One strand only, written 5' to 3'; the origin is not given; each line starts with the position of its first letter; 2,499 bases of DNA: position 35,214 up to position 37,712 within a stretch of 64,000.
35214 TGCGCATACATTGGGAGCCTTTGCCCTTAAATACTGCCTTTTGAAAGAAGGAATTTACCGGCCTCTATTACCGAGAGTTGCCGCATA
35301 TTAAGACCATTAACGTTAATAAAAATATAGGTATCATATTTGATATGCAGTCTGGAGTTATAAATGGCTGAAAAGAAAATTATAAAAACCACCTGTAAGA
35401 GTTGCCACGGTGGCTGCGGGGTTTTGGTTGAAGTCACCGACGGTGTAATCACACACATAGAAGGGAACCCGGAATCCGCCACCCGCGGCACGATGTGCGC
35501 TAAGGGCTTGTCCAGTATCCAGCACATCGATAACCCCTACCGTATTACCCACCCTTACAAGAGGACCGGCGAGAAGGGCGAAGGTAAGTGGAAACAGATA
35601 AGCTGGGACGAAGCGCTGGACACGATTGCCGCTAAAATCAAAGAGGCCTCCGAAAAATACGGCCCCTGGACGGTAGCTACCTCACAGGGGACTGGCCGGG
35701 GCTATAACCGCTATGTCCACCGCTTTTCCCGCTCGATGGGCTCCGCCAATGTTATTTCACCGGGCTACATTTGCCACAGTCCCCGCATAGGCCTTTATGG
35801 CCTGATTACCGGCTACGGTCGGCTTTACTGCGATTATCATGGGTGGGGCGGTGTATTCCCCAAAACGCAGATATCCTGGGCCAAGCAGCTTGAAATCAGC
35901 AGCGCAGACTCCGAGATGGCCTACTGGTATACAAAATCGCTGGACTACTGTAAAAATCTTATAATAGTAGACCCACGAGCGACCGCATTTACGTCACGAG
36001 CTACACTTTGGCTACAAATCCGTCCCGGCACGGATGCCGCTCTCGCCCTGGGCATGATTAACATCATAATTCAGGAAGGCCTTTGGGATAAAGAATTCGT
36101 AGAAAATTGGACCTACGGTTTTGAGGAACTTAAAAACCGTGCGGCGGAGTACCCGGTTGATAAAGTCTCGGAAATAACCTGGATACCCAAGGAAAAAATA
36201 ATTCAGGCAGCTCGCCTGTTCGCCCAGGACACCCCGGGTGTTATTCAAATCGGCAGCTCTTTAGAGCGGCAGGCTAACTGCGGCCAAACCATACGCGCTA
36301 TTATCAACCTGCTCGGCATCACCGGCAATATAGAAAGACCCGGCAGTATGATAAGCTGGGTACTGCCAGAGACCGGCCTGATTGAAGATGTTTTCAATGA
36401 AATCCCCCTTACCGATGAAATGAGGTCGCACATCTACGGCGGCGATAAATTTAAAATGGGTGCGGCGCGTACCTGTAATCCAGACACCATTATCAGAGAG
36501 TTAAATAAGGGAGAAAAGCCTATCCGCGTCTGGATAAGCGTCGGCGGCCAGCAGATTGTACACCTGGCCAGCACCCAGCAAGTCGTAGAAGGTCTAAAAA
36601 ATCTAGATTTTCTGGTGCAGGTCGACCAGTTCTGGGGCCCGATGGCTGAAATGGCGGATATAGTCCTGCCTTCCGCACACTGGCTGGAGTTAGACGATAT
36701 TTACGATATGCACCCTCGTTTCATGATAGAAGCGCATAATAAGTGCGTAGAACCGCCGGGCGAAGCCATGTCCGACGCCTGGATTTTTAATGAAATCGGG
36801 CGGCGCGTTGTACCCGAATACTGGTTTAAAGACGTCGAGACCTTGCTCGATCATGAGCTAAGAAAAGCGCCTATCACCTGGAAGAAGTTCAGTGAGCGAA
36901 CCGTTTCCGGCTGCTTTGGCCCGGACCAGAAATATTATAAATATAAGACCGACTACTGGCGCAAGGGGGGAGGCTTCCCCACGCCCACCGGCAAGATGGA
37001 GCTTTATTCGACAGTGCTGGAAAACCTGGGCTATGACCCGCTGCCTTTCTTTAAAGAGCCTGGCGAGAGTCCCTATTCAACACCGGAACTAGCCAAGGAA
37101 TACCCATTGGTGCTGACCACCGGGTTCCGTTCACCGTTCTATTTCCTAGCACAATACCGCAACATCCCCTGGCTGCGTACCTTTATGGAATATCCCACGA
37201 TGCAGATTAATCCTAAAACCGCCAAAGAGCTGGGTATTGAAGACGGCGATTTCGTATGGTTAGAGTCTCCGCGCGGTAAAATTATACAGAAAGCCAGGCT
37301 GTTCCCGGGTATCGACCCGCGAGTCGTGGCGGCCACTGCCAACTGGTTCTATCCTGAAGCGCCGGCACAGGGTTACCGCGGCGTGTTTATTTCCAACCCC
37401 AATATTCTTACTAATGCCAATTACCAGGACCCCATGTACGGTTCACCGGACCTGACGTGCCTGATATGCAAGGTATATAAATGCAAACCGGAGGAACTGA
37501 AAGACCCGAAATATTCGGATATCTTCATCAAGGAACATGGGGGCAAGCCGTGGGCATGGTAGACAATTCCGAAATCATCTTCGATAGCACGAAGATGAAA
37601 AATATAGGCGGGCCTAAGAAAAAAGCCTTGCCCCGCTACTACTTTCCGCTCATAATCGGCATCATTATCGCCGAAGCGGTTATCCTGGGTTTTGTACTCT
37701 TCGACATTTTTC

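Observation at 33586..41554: Cytoplasm-facing molybdoenzyme with two different membrane subunits, fused operonically to a UbiA/radical-SAM-SPASM/methyltransferase cassette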

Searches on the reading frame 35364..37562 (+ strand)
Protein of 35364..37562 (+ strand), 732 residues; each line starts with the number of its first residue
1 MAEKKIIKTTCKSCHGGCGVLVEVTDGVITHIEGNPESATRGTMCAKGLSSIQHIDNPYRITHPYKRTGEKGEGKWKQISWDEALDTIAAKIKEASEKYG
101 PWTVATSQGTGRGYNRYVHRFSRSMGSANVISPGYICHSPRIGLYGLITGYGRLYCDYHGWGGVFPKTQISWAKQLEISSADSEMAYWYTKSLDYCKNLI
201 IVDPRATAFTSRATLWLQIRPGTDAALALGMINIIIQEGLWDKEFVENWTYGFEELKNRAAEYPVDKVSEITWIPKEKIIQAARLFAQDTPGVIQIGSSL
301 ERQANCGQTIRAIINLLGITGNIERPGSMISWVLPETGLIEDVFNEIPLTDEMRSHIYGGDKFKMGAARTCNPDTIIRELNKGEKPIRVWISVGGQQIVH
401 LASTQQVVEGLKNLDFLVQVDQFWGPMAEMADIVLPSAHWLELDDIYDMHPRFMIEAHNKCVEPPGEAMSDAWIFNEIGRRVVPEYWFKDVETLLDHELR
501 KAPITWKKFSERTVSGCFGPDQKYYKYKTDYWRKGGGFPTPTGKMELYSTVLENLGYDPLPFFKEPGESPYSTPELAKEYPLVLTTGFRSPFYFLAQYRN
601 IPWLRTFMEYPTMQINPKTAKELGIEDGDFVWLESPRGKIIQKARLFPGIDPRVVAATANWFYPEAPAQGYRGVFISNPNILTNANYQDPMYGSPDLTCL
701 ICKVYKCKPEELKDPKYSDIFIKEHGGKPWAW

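Call 4: search_protein_families(library=pfam, proteins=[window:35364-37562:+], max_evalue=0.01)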
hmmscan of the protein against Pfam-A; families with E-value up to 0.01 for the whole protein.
window:35364-37562:+ (732 aa): 3 families
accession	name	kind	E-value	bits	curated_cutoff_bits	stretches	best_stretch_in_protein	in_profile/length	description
PF00384.28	Molybdopterin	-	8e-44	150.5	24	2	191-480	137-352/353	Molybdopterin oxidoreductase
PF01568.27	Molydop_binding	-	4.4e-18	65.8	26.8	1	583-696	2-105/110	Molydopterin dinucleotide binding domain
PF04879.21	Molybdop_Fe4S4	-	2.2e-13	50.4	22.7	1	5-57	2-55/55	Molybdopterin oxidoreductase Fe4S4 domain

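Call 5: search_protein_families(library=ncbifam, proteins=[window:35364-37562:+], max_evalue=0.01)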
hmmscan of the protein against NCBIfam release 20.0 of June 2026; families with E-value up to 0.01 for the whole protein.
window:35364-37562:+ (732 aa): 27 families (the best 25 are shown)
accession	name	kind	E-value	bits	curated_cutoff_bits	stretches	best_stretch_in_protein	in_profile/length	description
TIGR01591.1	Fdh-alpha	equivalog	2.8e-81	273.6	666.25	2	9-328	1-316/672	formate dehydrogenase subunit alpha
NF012032.0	PRK15488.1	equivalog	2.2e-79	267.4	694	2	3-493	40-540/759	thiosulfate reductase PhsA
TIGR02166.1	dmsA_ynfE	subfamily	5.8e-67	226.4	777.7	2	197-665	245-757/794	DMSO/selenate family reductase complex A subunit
NF047855.1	AssmNtatRedNasC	equivalog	1.1e-59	202.4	1100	3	188-328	201-341/708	assimilatory nitrate reductase catalytic subunit NasC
TIGR03479.1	DMSO_red_II_alp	subfamily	2.7e-52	178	984.75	5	8-108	60-168/913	molybdopterin-dependent oxidoreductase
TIGR00509.1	bisC_fam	subfamily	2.4e-49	168.3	1017.55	1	22-685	9-732/772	molybdopterin guanine dinucleotide-containing S/N-oxide reductase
NF011566.1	PRK14990.1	exception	3e-43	147.9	1600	1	3-673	55-785/814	dimethylsulfoxide reductase subunit A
NF041885.1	selenate_YnfE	exception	3.1e-42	144.4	1675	2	197-672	252-771/805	selenate/tellurate reductase subunit YnfE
NF041884.1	selenate_YnfF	exception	2.2e-39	135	1650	2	197-683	245-775/798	selenate/tellurate reductase subunit YnfF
TIGR01553.1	formate-DH-alph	equivalog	1.1e-35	122.7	814.2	3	5-117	43-157/1009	formate dehydrogenase-N subunit alpha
NF041783.2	mnquin_red_QrcB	equivalog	5.3e-34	117.4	440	1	3-447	49-465/695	menaquinone reductase molybdopterin-binding-like subunit QrcB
NF041714.1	arsenate_red_ArrA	equivalog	9.7e-32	110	1600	2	6-252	50-298/848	arsenate respiratory reductase molybdopterin-containing subunit ArrA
TIGR01706.1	NAPA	equivalog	1.5e-31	109.5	930.55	3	6-107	42-147/830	periplasmic nitrate reductase subunit alpha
NF010055.0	PRK13532.1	equivalog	9e-30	103.6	904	2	7-106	43-146/830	nitrate reductase catalytic subunit NapA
NF011682.0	PRK15102.1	equivalog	3.1e-28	98.3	909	1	67-683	111-786/829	trimethylamine-N-oxide reductase TorA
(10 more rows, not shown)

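Call 6: search_solved_structures(query=window:35364-37562:+, show_alignments=2, max_evalue=1e-10)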
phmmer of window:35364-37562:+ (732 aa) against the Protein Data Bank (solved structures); distinct sequences matched with E-value up to 1e-10: 53.
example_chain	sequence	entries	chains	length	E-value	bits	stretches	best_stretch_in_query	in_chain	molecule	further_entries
2e7z_A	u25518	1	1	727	1.4e-99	337.4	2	9-325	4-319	Acetylene hydratase Ahy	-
7qv7_S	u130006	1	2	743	1.1e-63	218.7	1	6-650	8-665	Hydrogen dependent carbon dioxide reductase subunit FdhF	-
2vpw_A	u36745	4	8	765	1.3e-53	185.5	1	3-651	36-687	THIOSULFATE REDUCTASE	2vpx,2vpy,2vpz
1aa6_A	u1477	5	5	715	2e-48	168.3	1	5-662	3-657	FORMATE DEHYDROGENASE H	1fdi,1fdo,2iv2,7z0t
7bkb_D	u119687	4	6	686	1.7e-45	158.6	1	5-660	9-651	Formate dehydrogenase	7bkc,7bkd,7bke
9t1s_L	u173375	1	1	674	2.4e-44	154.8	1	5-478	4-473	formate dehydrogenase (coenzyme F420)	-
9vap_A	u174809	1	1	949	1.6e-39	138.9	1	5-313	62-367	Formate dehydrogenase molybdopterin-binding subunit FdhA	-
2jim_A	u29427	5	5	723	1.4e-37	132.4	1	4-329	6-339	PERIPLASMIC NITRATE REDUCTASE | PROTEIN (PERIPLASMIC NITRATE REDUCTASE)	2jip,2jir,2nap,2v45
2jio_A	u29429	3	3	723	6.7e-37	130.2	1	4-329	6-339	PERIPLASMIC NITRATE REDUCTASE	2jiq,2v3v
7vw6_A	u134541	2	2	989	4e-36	127.6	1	6-646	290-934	Formate dehydrogenase | Tungsten-containing formate dehydrogenase alpha subunit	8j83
7e5z_A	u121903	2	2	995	4.1e-36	127.6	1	6-646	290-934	Formate dehydrogenase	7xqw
6cz7_A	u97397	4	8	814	6.4e-34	120.3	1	7-252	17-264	ArrA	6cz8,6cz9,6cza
6tg9_A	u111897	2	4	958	4.4e-32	114.2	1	3-450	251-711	Formate dehydrogenase subunit alpha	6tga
1dms_A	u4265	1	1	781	1.2e-31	112.8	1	70-328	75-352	DMSO REDUCTASE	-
7l5i_A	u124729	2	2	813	2.4e-31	111.8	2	392-674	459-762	Trimethylamine-N-oxide reductase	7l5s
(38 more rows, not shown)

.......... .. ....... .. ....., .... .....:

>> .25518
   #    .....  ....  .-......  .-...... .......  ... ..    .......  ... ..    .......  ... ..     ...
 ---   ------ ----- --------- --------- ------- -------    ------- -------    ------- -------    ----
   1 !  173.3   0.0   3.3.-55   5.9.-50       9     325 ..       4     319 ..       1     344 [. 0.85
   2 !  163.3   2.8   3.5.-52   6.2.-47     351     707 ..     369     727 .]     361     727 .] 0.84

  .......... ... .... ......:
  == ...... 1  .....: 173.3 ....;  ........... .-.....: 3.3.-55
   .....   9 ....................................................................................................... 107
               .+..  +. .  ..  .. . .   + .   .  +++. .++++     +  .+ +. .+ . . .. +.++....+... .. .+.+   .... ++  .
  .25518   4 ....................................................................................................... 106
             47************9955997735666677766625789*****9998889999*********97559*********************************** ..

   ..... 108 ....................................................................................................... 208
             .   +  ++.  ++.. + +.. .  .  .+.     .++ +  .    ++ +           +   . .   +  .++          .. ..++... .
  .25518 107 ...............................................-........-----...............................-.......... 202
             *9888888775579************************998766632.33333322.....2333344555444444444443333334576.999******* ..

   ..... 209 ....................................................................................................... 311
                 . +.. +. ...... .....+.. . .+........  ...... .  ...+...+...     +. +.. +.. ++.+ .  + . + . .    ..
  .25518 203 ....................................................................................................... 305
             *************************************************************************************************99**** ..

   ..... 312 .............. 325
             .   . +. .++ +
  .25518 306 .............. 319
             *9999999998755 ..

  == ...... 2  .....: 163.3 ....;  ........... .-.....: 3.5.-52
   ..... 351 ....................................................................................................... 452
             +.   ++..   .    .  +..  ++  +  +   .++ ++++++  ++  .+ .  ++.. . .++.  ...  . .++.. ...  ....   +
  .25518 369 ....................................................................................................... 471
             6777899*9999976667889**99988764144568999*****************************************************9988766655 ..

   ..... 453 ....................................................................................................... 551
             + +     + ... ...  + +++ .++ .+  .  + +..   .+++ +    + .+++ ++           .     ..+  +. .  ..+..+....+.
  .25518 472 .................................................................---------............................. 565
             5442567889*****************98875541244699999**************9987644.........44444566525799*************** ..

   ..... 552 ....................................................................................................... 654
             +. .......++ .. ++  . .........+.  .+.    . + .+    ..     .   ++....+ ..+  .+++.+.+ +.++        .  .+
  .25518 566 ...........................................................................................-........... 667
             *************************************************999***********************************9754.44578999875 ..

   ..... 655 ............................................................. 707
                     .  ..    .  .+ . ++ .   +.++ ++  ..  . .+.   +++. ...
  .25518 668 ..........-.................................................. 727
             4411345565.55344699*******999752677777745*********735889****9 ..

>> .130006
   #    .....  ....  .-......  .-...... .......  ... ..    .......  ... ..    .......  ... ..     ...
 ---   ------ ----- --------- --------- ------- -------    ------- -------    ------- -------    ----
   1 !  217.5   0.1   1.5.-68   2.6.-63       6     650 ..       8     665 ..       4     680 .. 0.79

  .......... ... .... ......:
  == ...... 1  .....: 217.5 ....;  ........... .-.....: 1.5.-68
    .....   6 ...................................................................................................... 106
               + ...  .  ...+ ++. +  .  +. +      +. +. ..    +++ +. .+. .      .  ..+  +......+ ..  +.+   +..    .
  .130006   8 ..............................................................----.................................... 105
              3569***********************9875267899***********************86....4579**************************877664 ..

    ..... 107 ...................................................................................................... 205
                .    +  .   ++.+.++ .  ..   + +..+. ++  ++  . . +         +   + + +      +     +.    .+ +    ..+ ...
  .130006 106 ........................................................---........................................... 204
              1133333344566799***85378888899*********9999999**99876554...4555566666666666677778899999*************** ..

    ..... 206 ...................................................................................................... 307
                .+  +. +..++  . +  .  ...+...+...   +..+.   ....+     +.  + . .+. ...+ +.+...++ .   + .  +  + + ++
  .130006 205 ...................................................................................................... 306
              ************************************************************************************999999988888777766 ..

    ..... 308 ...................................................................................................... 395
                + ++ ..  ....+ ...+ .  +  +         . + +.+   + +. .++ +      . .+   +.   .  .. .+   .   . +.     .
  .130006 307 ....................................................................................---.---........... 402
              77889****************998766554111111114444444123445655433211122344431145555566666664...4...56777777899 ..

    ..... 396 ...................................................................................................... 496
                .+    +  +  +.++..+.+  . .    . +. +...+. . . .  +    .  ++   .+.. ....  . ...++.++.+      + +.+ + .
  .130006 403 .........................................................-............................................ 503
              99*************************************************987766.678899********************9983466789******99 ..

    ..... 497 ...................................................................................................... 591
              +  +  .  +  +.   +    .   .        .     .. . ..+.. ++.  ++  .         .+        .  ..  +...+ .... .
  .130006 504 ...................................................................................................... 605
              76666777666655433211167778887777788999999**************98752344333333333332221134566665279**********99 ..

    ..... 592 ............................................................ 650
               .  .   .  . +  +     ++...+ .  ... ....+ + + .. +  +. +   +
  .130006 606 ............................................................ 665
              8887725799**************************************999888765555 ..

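Call 9: find_homologous_proteins(query=window:35364-37562:+)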
Query window:35364-37562:+ (732 aa): 7878 proteins with E <= 0.001 among 8000 candidates; the best 120 are listed.
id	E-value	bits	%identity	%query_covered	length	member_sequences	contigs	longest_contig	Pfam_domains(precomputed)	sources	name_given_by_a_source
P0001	0.0e+0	1638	91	100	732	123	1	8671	PF00384.28,PF01568.28,PF04879.22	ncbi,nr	ncbi:MAG: hypothetical protein A2Y89_02600 [Chloroflexi bacterium RBG_13_51_18]|nr:MAG: hypothetical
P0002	0.0e+0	1584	88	100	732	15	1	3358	PF00384.28,PF01568.28,PF04879.22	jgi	jgi:anaerobic selenocysteine-containing dehydrogenase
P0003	0.0e+0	1574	87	100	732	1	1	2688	PF00384.28,PF01568.28,PF04879.22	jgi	jgi:anaerobic selenocysteine-containing dehydrogenase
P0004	0.0e+0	1556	87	100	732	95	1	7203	PF00384.28,PF01568.28,PF04879.22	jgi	jgi:anaerobic selenocysteine-containing dehydrogenase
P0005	0.0e+0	1489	82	100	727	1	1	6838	PF00384.28,PF01568.28,PF04879.22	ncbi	-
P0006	0.0e+0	1479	82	100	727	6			PF00384.28,PF01568.28,PF04879.22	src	-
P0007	0.0e+0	1338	74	100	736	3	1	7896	PF00384.28,PF01568.28,PF04879.22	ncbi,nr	ncbi:MAG: molybdopterin-dependent oxidoreductase [Dehalococcoidia bacterium]|nr:molybdopterin-depend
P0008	0.0e+0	1328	75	98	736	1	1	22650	PF00384.28,PF01568.28,PF04879.22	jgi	jgi:anaerobic selenocysteine-containing dehydrogenase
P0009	0.0e+0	1328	74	100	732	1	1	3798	PF00384.28,PF01568.28,PF04879.22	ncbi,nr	ncbi:MAG: molybdopterin-dependent oxidoreductase [Dehalococcoidales bacterium]|nr:molybdopterin-depe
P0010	0.0e+0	1325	74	98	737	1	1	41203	PF00384.28,PF01568.28,PF04879.22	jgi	jgi:anaerobic selenocysteine-containing dehydrogenase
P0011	0.0e+0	1313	74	98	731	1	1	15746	PF00384.28,PF01568.28,PF04879.22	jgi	jgi:anaerobic selenocysteine-containing dehydrogenase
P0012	0.0e+0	1312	73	98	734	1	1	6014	PF00384.28,PF01568.28,PF04879.22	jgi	jgi:anaerobic selenocysteine-containing dehydrogenase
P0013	0.0e+0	1311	74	98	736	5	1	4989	PF00384.28,PF01568.28,PF04879.22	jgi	jgi:anaerobic selenocysteine-containing dehydrogenase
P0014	0.0e+0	1306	73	98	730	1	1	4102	PF00384.28,PF01568.28,PF04879.22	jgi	jgi:anaerobic selenocysteine-containing dehydrogenase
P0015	0.0e+0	1305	72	98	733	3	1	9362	PF00384.28,PF01568.28,PF04879.22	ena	-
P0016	0.0e+0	1304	73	98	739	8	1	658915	PF00384.28,PF01568.28,PF04879.22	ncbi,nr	ncbi:MAG: molybdopterin-dependent oxidoreductase [Thermoleophilia bacterium]|nr:molybdopterin-depend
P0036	0.0e+0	1282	72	98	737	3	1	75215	PF00384.28,PF01568.28,PF04879.22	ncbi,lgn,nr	ncbi:MAG: molybdopterin-dependent oxidoreductase [Desulfobacteraceae bacterium]|nr:molybdopterin-dep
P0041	0.0e+0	1279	73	98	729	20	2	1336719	PF00384.28,PF01568.28,PF04879.22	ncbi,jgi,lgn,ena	jgi:anaerobic selenocysteine-containing dehydrogenase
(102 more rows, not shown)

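Call 10: find_encoding_contigs(protein=P0016, flank=10000, max_places=2)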
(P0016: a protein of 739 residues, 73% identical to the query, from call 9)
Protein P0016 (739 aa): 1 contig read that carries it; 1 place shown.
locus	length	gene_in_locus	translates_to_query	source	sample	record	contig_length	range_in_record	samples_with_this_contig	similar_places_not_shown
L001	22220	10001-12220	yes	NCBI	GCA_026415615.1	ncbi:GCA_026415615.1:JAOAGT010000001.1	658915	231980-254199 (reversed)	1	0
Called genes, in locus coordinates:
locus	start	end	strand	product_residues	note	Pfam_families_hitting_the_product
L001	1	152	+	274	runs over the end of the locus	PF13247:Fer4_11, PF13187:Fer4_9 (weak), PF14697:Fer4_21 (weak), PF00037:Fer4, PF12797:Fer4_2, PF12837:Fer4_6 (weak), PF13237:Fer4_10 (weak), PF13620:CarboxypepD_reg, +5 more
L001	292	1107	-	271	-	PF00106:adh_short, PF08659:KR, PF23441:SDR (weak), PF13561:adh_short_C2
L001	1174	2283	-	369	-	PF05222:AlaDh_PNT_N, PF01262:AlaDh_PNT_C, PF02826:2-Hacid_dh_C (weak)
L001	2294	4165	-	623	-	PF02730:AFOR_N, PF01314:AFOR_C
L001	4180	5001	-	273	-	PF09339:HTH_IclR, PF01614:IclR_C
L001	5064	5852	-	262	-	PF23441:SDR (weak), PF00106:adh_short, PF02737:3HCDH_N (weak), PF08659:KR, PF13561:adh_short_C2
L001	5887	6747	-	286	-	PF05853:BKACE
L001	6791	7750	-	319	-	PF02737:3HCDH_N, PF03446:NAD_binding_2 (weak), PF00725:3HCDH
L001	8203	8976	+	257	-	PF13183:Fer4_8 (weak), PF13237:Fer4_10 (weak), PF13247:Fer4_11, PF12838:Fer4_7 (weak), PF13187:Fer4_9 (weak), PF12797:Fer4_2 (weak), PF12837:Fer4_6 (weak), PF00037:Fer4 (weak), +1 more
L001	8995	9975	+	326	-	PF03916:NrfD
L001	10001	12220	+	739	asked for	PF04879:Molybdop_Fe4S4, PF00384:Molybdopterin, PF01568:Molydop_binding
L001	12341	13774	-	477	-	PF06779:MFS_4, PF07690:MFS_1, PF06779:MFS_4, PF07690:MFS_1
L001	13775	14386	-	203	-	PF01558:POR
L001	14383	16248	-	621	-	PF01855:POR_N, PF02775:TPP_enzyme_C, PF14697:Fer4_21 (weak)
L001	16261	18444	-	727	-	PF13549:ATP-grasp_5, PF08442:ATP-grasp_2 (faint), PF02629:CoA_binding, PF13380:CoA_binding_2, PF13607:Succ_CoA_lig, PF19045:Ligase_CoA_2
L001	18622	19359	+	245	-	PF00392:GntR, PF13412:HTH_24 (faint), PF07729:FCD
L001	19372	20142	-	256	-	PF00106:adh_short, PF13561:adh_short_C2, PF23441:SDR (weak)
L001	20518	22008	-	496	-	PF11794:HpaB_N, PF03241:HpaB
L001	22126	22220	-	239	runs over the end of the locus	PF13577:SnoaL_4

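Call 11: find_encoding_contigs(protein=P0041, flank=10000, max_places=2)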
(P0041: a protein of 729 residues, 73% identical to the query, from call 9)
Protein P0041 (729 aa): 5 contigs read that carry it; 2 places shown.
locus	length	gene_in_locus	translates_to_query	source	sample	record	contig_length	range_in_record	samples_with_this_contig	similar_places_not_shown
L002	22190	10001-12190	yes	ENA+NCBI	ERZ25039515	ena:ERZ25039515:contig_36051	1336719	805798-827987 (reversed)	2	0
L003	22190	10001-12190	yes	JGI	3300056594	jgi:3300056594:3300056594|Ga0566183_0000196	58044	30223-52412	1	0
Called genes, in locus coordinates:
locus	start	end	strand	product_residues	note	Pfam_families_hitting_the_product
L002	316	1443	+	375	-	PF01544:CorA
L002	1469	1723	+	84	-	PF14242:DUF4342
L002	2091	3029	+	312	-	PF02540:NAD_synthase, PF03054:tRNA_Me_trans (faint), PF02540:NAD_synthase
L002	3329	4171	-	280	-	PF12800:Fer4_4 (faint), PF12838:Fer4_7 (faint), PF13187:Fer4_9 (faint), PF13237:Fer4_10 (faint), PF13247:Fer4_11, PF00037:Fer4, PF12797:Fer4_2 (weak), PF12837:Fer4_6 (weak), +1 more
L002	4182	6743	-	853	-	PF21423:AhtL-like_1st, PF00384:Molybdopterin, PF01568:Molydop_binding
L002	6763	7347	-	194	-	-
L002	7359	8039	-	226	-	PF02613:Nitrate_red_del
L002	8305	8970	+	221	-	PF13237:Fer4_10 (faint), PF25160:LdpA_Fe-S-bd (faint), PF12838:Fer4_7 (weak), PF13247:Fer4_11, PF13187:Fer4_9 (weak), PF00037:Fer4 (weak), PF12797:Fer4_2 (weak), PF12837:Fer4_6 (weak), +2 more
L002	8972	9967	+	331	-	PF03916:NrfD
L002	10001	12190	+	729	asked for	PF04879:Molybdop_Fe4S4, PF00384:Molybdopterin, PF01568:Molydop_binding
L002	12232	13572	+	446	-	PF00890:FAD_binding_2, PF01134:GIDA, PF01266:DAO, PF01494:FAD_binding_3, PF01946:Thi4, PF03486:HI0933_like, PF12831:FAD_oxidored, PF13450:NAD_binding_8, +4 more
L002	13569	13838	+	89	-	PF12838:Fer4_7 (faint), PF14697:Fer4_21 (faint)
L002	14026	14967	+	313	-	PF01040:UbiA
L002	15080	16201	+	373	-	PF04055:Radical_SAM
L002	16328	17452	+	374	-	PF04055:Radical_SAM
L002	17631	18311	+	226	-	PF01209:Ubie_methyltran, PF13489:Methyltransf_23, PF01170:UPF0020, PF06325:PrmA, PF13649:Methyltransf_25, PF13847:Methyltransf_31, PF08241:Methyltransf_11, PF08242:Methyltransf_12, +1 more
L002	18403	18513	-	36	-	-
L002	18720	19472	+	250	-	PF09339:HTH_IclR, PF12802:MarR_2 (faint), PF01614:IclR_C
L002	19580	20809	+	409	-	-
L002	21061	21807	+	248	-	-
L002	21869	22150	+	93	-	-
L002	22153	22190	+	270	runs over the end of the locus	PF12797:Fer4_2 (faint), PF13247:Fer4_11, PF13187:Fer4_9 (weak), PF12837:Fer4_6 (weak), PF13237:Fer4_10, PF00037:Fer4 (weak), PF12838:Fer4_7 (weak), PF13620:CarboxypepD_reg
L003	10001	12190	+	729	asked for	PF04879:Molybdop_Fe4S4, PF00384:Molybdopterin, PF01568:Molydop_binding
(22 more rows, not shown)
